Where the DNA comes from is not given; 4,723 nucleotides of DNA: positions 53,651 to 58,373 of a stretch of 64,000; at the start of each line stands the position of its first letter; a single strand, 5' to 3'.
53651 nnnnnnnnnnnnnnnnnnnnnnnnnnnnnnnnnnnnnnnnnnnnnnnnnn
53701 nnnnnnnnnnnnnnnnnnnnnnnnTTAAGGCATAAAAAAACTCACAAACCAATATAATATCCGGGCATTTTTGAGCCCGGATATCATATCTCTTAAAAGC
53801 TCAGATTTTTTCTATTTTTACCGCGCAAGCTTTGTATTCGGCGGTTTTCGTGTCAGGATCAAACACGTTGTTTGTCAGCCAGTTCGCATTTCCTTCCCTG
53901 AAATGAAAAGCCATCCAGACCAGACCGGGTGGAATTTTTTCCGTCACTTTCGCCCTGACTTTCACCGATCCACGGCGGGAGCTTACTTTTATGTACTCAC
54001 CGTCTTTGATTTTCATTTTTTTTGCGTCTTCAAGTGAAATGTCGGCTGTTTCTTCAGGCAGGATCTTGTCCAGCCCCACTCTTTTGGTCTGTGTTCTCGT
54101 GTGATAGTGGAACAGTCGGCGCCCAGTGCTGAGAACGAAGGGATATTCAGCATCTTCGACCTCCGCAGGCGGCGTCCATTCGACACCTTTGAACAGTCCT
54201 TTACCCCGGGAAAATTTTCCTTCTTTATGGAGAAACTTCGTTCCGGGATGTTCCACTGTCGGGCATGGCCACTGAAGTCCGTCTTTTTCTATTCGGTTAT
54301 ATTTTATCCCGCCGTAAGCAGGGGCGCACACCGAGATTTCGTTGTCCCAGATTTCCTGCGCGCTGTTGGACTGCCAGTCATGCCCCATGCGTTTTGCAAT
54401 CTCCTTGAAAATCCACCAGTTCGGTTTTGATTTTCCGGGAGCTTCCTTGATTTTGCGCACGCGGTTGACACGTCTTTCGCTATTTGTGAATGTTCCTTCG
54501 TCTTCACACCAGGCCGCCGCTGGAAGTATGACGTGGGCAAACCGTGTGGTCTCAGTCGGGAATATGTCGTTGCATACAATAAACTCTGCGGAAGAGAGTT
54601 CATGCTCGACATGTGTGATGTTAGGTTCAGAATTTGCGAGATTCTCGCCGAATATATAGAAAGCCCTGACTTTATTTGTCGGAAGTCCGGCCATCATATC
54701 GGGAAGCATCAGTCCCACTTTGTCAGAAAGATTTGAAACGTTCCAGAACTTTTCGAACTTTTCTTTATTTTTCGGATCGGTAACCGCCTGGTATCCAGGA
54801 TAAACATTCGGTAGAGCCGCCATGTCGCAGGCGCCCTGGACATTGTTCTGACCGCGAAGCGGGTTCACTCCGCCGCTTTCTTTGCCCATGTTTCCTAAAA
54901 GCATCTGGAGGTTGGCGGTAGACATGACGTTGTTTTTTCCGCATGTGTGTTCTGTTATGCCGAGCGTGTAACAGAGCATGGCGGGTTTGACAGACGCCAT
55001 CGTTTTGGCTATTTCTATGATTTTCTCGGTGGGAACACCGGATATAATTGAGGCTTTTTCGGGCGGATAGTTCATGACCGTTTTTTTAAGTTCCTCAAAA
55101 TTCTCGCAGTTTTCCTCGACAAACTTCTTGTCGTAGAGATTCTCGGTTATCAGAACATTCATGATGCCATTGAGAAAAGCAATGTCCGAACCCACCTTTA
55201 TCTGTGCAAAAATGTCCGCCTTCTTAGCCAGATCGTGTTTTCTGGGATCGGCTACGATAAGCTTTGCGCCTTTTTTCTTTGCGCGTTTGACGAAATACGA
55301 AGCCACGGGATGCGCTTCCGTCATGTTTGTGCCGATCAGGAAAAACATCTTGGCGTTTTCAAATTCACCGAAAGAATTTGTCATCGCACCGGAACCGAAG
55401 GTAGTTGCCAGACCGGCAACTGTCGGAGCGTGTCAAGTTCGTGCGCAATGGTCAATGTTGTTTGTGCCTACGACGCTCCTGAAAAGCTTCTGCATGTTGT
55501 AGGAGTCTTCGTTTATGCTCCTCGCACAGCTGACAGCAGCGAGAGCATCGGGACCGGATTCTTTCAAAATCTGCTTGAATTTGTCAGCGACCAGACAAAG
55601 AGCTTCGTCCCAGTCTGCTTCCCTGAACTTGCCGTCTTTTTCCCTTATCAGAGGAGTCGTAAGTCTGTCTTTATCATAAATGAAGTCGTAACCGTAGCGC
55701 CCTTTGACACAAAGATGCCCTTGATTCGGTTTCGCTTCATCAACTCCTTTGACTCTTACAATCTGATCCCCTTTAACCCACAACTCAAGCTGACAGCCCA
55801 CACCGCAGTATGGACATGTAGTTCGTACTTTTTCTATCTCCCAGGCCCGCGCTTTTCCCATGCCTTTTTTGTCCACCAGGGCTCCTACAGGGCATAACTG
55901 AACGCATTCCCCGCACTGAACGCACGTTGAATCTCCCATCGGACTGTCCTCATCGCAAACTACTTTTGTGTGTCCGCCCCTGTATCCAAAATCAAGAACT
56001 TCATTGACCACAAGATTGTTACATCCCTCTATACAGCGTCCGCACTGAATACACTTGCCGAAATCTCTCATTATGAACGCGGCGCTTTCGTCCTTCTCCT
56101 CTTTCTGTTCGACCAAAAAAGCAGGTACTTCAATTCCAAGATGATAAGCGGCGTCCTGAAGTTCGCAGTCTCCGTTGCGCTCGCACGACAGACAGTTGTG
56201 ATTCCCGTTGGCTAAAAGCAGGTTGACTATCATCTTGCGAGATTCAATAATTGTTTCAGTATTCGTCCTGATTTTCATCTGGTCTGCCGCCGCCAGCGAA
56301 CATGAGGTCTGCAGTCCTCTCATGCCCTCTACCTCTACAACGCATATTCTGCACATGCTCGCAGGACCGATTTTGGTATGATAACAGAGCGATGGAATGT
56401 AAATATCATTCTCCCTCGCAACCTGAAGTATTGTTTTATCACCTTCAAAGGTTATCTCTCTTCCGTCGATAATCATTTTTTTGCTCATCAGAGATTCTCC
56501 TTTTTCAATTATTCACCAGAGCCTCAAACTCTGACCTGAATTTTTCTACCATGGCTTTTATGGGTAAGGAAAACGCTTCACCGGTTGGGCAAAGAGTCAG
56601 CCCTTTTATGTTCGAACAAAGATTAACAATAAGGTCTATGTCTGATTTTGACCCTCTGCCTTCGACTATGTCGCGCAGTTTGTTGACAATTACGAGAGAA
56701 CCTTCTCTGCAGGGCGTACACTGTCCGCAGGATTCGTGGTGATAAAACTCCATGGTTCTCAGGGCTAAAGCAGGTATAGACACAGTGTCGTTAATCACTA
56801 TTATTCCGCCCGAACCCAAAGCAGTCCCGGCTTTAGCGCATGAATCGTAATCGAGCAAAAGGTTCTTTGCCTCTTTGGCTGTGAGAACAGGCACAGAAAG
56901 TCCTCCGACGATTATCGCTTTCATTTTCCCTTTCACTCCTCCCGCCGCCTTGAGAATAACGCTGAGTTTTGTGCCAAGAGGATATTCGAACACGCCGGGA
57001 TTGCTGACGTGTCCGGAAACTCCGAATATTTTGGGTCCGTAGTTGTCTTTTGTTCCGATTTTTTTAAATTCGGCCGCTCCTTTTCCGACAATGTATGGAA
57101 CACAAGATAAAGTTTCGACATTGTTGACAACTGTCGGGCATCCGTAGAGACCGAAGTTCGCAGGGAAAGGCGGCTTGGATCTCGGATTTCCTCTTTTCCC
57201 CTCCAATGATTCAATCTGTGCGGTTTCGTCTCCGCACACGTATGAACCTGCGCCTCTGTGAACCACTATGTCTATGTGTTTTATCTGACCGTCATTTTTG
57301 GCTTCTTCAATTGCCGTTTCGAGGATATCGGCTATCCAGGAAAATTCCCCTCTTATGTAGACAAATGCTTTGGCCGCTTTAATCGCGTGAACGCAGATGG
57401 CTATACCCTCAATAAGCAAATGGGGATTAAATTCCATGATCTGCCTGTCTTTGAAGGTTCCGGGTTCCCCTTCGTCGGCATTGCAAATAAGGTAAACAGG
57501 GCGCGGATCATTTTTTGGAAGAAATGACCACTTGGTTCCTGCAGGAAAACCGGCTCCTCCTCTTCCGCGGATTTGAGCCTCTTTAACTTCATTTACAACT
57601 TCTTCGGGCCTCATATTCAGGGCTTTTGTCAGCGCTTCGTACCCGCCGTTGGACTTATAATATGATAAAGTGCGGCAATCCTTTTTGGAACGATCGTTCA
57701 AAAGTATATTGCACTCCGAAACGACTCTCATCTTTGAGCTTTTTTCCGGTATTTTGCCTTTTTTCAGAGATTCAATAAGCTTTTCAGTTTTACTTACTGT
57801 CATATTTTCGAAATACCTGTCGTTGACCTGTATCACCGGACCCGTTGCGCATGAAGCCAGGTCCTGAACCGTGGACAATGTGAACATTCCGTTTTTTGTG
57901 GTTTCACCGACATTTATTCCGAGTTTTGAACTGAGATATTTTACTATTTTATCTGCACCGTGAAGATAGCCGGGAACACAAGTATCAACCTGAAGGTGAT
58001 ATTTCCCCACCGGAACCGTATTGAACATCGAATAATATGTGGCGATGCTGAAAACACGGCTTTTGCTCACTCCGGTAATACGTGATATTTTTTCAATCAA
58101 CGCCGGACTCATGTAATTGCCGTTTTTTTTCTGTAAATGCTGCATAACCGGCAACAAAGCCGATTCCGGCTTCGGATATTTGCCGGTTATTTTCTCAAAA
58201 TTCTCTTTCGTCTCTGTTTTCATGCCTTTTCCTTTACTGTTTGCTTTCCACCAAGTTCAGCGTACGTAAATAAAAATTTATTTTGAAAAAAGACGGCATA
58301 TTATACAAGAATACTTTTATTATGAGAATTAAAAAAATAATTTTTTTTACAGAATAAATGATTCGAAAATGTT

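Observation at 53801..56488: Selenocysteine formate dehydrogenase hidden behind an apparent stop codon, with an fdhF-like SECIS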

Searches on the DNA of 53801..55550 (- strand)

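Call 32: search_rna_families(source=window, start=55250, end=55550, threshold=evalue, max_evalue=10)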
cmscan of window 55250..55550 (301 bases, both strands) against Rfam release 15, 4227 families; matches with E-value up to 10: 5.
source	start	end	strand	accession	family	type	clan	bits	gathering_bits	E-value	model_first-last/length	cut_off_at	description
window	55380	55438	-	RF01989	SECIS_3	Cis-reg;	-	43.1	63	7.9e-09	1-59/59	no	Selenocysteine insertion sequence 3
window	55332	55392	-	RF00071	SNORD73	Gene; snRNA; snoRNA; CD-box;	-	22.3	42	0.14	1-72/72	no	Small nucleolar RNA SNORD73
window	55352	55381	+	RF01080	UPD-PKib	Cis-reg;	-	21.6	39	0.11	1-32/32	no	Pseudoknot of upstream pseudoknot domain (UPD) of the 3'UTR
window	55386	55440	-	RF01988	SECIS_2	Cis-reg;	-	14.1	70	6.8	1-55/55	no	Selenocysteine insertion sequence 2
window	55250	55288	+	RF00084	CsrC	Gene; sRNA;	CL00106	7.6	61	4.4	216-255/255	5'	CsrC RNA family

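Call 34: search_rna_families(source=window, start=55330, end=55480, threshold=evalue, max_evalue=0.001, show_alignments=1)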
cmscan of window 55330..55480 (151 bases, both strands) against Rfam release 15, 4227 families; matches with E-value up to 0.001: 1.
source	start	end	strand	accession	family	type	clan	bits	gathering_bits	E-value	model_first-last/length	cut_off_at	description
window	55380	55438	-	RF01989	SECIS_3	Cis-reg;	-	43.1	63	4e-09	1-59/59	no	Selenocysteine insertion sequence 3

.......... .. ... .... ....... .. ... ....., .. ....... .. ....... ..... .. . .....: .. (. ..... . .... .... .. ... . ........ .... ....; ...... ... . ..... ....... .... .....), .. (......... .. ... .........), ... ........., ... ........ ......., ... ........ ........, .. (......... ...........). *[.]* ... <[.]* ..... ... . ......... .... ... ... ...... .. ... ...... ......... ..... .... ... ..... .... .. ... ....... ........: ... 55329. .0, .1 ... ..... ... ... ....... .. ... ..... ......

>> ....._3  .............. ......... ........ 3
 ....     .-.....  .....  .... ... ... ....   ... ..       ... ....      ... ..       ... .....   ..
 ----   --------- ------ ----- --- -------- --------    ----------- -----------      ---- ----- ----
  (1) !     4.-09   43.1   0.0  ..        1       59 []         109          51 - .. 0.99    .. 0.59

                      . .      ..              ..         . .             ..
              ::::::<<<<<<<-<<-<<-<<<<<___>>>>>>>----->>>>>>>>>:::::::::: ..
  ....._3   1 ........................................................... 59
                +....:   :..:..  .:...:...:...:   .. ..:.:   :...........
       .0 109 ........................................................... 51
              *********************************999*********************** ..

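Call 50: search_rna_families(sources=[L058, L081, L075, L002, L024, L055, L043, L084], threshold=evalue, max_evalue=0.01)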
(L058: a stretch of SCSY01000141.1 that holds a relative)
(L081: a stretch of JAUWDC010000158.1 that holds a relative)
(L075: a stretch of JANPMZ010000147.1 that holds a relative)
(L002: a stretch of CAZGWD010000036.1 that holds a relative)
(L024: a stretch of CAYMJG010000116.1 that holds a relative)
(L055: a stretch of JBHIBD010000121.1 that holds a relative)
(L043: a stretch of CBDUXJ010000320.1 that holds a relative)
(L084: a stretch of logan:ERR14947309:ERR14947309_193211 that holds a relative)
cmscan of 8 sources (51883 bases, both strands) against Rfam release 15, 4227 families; matches with E-value up to 0.01: 9.
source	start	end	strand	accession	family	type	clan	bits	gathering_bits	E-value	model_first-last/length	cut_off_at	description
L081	2809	2867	+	RF01989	SECIS_3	Cis-reg;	-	61.4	63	6e-12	1-59/59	no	Selenocysteine insertion sequence 3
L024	3001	3120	+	RF01055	Molybdenum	Cis-reg; riboswitch;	-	57.1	36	3.9e-11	1-135/135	no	Molybdenum/Tungsten riboswitch aptamer (Moco RNA motif)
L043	527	585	+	RF01989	SECIS_3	Cis-reg;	-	51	63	6.9e-09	1-59/59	no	Selenocysteine insertion sequence 3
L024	1132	1190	+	RF01989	SECIS_3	Cis-reg;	-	46.5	63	1.4e-07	1-59/59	no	Selenocysteine insertion sequence 3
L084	4213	4271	+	RF01989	SECIS_3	Cis-reg;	-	43.9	63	8e-07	1-59/59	no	Selenocysteine insertion sequence 3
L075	5691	5749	+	RF01989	SECIS_3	Cis-reg;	-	43.4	63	1.1e-06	1-59/59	no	Selenocysteine insertion sequence 3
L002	4991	5049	+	RF01989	SECIS_3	Cis-reg;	-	37.7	63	5.2e-05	1-59/59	no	Selenocysteine insertion sequence 3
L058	184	242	+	RF01989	SECIS_3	Cis-reg;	-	36.6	63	0.00011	1-59/59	no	Selenocysteine insertion sequence 3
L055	1293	1351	+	RF01989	SECIS_3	Cis-reg;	-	35.6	63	0.00021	1-59/59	no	Selenocysteine insertion sequence 3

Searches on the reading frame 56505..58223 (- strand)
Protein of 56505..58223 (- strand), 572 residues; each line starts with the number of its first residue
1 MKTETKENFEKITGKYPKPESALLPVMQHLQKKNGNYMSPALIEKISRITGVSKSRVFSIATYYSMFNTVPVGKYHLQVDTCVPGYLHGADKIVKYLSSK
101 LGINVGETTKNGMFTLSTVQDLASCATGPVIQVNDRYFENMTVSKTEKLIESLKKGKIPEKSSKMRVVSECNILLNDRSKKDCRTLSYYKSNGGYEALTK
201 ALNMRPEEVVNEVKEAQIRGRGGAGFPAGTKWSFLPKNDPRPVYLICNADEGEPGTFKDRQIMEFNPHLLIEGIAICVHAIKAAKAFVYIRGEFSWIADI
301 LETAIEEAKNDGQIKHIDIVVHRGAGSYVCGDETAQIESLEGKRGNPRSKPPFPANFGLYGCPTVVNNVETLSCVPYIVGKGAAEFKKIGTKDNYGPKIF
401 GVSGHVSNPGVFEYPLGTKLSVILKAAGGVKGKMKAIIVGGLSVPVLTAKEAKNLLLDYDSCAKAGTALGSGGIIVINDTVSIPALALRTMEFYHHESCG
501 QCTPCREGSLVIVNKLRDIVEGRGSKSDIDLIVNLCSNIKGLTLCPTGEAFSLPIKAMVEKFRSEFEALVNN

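Call 10: search_protein_families(library=pfam, proteins=[window:56505-58223:-])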
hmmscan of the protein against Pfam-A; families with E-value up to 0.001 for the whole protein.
window:56505-58223:- (572 aa): 5 families
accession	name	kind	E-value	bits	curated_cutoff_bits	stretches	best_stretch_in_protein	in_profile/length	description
PF01512.22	Complex1_51K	-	2.3e-47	161.1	31.2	1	213-376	1-149/150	Nuo51 FMN-binding domain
PF01257.25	2Fe-2S_thioredx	-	6.2e-41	140.1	24.8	1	10-154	2-145/145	Thioredoxin-like [2Fe-2S] ferredoxin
PF10589.14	NADH_4Fe-4S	-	5.2e-27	94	23.5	1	486-568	2-84/85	NADH-ubiquinone oxidoreductase-F iron-sulfur binding region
PF10531.15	SLBB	-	4.8e-08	33.1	27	1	400-433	2-35/55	SLBB domain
PF22461.2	SLBB_2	-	1.4e-06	28.8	27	1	399-458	2-66/79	SLBB domain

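Call 15: search_protein_families(library=ncbifam, proteins=[window:56505-58223:-], max_evalue=0.00001)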
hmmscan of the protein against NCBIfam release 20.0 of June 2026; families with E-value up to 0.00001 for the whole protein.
window:56505-58223:- (572 aa): 15 families
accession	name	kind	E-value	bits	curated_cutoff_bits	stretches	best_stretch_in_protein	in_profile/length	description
TIGR01959.1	nuoF_fam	equivalog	2.2e-155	517.1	558.65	1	180-569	8-409/410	NADH-quinone oxidoreductase subunit NuoF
NF010120.0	PRK13596.1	equivalog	4.7e-131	437.3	389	1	181-570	15-417/433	NADH-quinone oxidoreductase subunit NuoF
NF008436.0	PRK11278.1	equivalog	7.1e-106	354.8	749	1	178-570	19-426/448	NADH-quinone oxidoreductase subunit NuoF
NF005725.0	PRK07539.1-5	equivalog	1.4e-39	135.5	220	1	3-155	19-173/174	NADH-quinone oxidoreductase subunit NuoE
TIGR01958.1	nuoE_fam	subfamily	2.6e-38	131.5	142.4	1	10-154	3-148/148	NADH-quinone oxidoreductase subunit NuoE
NF005721.0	PRK07539.1-1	equivalog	4.6e-35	121.3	308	1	3-162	28-186/292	NADH-quinone oxidoreductase subunit NuoE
NF005722.0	PRK07539.1-2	equivalog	2e-31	109.2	141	1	3-153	7-156/157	NADH-quinone oxidoreductase subunit NuoE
NF005723.0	PRK07539.1-3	equivalog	1.9e-26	92.8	226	1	4-155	5-158/158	NADH-quinone oxidoreductase subunit NuoE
NF005724.0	PRK07539.1-4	equivalog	1.7e-25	90.2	280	1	4-172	21-192/240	NADH-quinone oxidoreductase subunit NuoE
NF009040.0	PRK12373.1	equivalog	4e-22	79.5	514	1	10-168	24-187/400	NADH-quinone oxidoreductase subunit E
NF005747.0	PRK07571.1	equivalog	4.9e-19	68.6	224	1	19-153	35-168/173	bidirectional hydrogenase complex protein HoxE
TIGR01945.1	rnfC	subfamily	1.4e-18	66.7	245.95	1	196-441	111-328/435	RnfABCDGE type electron transport complex subunit C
TIGR04481.1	PR_assoc_PrdC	equivalog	5.1e-18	65.1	490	1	207-441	74-282/425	proline reductase-associated electron transfer protein PrdC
NF004638.0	PRK05988.1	equivalog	1.4e-17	63.9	198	1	4-154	9-158/159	formate dehydrogenase subunit gamma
NF003454.1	PRK05035.1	equivalog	5.5e-15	54.9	345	1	200-441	117-331/556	electron transport complex subunit RsxC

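Call 28: search_solved_structures(query=window:56505-58223:-, max_evalue=1e-30)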
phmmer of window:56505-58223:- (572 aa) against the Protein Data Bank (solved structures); distinct sequences matched with E-value up to 1e-30: 76 (the best 60 are shown).
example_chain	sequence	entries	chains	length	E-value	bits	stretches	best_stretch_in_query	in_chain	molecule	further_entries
2fug_1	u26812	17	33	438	7.2e-110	371.5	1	180-570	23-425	NADH-quinone oxidoreductase chain 1 | NADH-QUINONE OXIDOREDUCTASE SUBUNIT 1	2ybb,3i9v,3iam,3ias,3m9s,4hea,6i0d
8x9v_F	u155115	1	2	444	2.7e-108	366.2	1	188-570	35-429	NADH-quinone oxidoreductase subunit F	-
6q9c_B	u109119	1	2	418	1.4e-107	363.9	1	170-567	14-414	NADH-quinone oxidoreductase subunit F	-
7q5y_C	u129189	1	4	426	1.4e-107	363.9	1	170-568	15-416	NADH-quinone oxidoreductase subunit F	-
6hl2_B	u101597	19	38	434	1.5e-107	363.8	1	170-568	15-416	NADH-quinone oxidoreductase subunit F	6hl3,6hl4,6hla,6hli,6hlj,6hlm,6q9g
6q9k_B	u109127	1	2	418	3.5e-107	362.6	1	170-567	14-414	NADH-quinone oxidoreductase subunit F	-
6r7p_B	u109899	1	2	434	3.8e-107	362.5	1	170-568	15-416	NADH-quinone oxidoreductase subunit F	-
9fii_B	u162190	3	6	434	5.4e-107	362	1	170-568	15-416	NADH-quinone oxidoreductase subunit F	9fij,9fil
9fdj_B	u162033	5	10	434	1.5e-106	360.5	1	170-568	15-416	NADH-quinone oxidoreductase subunit F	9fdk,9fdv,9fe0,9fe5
8qby_F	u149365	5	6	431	2.2e-106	360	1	184-568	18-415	NADH-quinone oxidoreductase subunit F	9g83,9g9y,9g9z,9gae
9fe7_B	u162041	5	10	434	2.6e-106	359.7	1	170-568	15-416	NADH-quinone oxidoreductase subunit F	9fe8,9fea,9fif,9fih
8e9g_F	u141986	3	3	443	3.2e-103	349.5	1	184-568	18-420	NADH-quinone oxidoreductase subunit F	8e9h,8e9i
7tgh_V1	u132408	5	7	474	1.2e-102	347.7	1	193-570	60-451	NADH dehydrogenase [ubiquinone] flavoprotein 1, mitochondrial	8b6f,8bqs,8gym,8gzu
7zm7_B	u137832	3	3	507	3.9e-102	345.9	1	192-569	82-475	NADH dehydrogenase [ubiquinone] flavoprotein 1, mitochondrial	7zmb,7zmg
5lnk_1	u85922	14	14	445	2.2e-101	343.5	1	159-568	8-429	Mitochondrial complex I, 51 kDa subunit | NADH dehydrogenase [ubiquinone] flavoprotein 1, mitochondrial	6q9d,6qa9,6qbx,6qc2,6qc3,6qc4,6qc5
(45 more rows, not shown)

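Call 35: find_encoding_contigs(protein=window:56505-58223:-, flank=10000, max_places=4)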
Protein window:56505-58223:- (572 aa): no gene with exactly this product is on record in the collection.
